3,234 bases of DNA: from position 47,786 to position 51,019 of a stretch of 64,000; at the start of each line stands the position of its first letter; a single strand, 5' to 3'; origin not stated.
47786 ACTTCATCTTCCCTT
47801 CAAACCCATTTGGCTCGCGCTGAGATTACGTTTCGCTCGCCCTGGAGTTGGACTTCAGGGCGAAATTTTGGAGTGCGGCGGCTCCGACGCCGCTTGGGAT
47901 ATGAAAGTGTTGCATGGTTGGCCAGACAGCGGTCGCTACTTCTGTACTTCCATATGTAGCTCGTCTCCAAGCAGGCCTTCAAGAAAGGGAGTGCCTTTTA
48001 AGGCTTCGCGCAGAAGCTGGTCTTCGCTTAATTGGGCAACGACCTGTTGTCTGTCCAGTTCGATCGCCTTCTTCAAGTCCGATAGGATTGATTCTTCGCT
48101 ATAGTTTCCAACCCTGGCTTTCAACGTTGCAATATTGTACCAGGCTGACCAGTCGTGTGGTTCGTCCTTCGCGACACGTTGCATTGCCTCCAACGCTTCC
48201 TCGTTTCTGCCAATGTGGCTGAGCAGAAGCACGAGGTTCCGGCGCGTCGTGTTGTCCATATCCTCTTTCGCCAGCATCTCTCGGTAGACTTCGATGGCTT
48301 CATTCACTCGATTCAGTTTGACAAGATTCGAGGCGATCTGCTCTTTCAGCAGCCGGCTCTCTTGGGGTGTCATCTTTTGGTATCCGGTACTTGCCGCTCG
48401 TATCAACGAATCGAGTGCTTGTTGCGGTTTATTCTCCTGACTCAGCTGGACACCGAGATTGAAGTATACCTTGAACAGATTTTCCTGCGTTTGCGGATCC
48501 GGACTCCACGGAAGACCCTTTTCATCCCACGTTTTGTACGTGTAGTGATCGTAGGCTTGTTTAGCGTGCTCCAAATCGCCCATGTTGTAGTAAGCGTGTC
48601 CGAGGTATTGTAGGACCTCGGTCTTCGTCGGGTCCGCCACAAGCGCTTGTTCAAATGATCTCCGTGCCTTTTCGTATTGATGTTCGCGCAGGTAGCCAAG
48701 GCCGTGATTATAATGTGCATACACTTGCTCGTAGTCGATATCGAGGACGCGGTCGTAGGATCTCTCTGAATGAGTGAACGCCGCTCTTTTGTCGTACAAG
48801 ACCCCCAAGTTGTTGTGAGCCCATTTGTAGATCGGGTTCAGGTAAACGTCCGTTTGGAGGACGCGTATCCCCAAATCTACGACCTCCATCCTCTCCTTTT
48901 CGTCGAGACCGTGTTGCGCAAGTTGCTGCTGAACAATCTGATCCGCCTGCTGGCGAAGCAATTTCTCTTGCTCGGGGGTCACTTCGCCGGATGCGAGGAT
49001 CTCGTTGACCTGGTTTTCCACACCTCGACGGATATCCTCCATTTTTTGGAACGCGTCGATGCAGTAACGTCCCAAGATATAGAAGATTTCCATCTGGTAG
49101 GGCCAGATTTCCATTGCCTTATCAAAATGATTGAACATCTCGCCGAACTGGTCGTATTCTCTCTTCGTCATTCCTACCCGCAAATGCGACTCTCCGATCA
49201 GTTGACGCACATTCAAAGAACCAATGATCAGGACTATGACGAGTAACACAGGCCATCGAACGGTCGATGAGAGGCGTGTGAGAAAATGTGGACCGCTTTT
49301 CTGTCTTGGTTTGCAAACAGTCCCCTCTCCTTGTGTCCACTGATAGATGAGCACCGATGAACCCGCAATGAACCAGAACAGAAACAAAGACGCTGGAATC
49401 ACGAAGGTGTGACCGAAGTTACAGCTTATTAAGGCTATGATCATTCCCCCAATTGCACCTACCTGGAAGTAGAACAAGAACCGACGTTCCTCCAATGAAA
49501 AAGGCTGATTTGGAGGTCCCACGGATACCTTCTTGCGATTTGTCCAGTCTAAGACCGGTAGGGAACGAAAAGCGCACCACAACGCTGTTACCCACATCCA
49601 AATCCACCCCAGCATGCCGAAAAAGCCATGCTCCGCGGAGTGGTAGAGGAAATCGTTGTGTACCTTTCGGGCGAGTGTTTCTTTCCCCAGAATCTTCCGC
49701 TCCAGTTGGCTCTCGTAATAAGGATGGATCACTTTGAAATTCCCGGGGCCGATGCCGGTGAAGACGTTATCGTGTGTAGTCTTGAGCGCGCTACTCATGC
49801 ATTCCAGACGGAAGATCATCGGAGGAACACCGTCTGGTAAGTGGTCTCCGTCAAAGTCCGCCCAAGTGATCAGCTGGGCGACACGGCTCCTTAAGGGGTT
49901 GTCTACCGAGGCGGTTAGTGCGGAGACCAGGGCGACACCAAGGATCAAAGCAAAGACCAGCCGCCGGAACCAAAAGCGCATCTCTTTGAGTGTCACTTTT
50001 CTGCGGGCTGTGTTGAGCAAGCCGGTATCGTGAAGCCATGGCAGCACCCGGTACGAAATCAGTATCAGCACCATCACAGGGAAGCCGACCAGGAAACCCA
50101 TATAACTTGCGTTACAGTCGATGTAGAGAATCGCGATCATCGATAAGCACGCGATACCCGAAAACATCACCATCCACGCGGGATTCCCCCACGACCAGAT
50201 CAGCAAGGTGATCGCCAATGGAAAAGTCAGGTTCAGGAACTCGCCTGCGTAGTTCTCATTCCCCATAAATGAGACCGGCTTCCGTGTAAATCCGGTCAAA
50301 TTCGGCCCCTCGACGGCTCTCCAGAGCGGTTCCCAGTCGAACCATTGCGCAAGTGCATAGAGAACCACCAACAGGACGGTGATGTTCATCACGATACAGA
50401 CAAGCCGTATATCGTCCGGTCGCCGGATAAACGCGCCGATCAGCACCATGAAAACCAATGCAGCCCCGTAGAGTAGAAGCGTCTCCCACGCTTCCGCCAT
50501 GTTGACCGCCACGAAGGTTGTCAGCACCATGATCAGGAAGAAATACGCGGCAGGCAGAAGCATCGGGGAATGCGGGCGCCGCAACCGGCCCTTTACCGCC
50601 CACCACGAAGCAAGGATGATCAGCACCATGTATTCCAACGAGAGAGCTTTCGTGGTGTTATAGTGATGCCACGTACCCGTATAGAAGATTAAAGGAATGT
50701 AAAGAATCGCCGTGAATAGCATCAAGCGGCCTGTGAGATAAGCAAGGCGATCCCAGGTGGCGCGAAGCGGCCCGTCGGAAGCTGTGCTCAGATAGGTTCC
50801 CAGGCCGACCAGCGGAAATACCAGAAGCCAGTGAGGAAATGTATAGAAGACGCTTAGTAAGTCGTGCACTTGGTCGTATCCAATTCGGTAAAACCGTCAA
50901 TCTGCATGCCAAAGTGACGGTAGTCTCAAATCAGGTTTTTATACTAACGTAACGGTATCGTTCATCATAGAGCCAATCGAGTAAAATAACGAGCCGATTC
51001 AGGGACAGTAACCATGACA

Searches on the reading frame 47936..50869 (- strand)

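Call 45: search_protein_families(library=pfam, proteins=[window:47936-50869:-], max_evalue=0.00001)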
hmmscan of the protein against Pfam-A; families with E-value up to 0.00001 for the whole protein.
window:47936-50869:- (977 aa): 12 families
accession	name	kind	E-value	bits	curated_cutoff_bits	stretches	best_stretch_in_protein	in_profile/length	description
PF00515.34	TPR_1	-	1.3e-16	60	27.8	0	717-748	2-33/34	Tetratricopeptide repeat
PF07719.23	TPR_2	-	6.5e-15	54.4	27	0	717-748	2-33/34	Tetratricopeptide repeat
PF14559.12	TPR_19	-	9.1e-13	48.8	25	1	727-776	2-51/68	Tetratricopeptide repeat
PF13428.12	TPR_14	-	2.8e-10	40.3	23.5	0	878-915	6-43/44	Tetratricopeptide repeat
PF13414.12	TPR_11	-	3.1e-10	40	26.8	0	731-764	9-42/42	TPR repeat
PF13371.12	TPR_9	-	6.4e-10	39.3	35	0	725-777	4-56/73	Tetratricopeptide repeat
PF13432.12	TPR_16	-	1.5e-09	38.5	32.7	0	887-923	11-47/65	Tetratricopeptide repeat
PF13181.12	TPR_8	-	1.6e-09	37.6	25.7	0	756-775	7-26/34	Tetratricopeptide repeat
PF13431.12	TPR_17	-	1.7e-09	37.6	24.4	0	739-770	2-33/34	Tetratricopeptide repeat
PF04932.20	Wzy_C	-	3.5e-08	33.8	31.7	1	242-423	5-149/149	O-Antigen ligase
PF03704.23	BTAD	-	6.7e-07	30.2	22.1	0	842-900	65-123/146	Bacterial transcriptional activator domain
PF13424.12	TPR_12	-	1.4e-06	28.9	30.1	0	718-774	5-69/77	Tetratricopeptide repeat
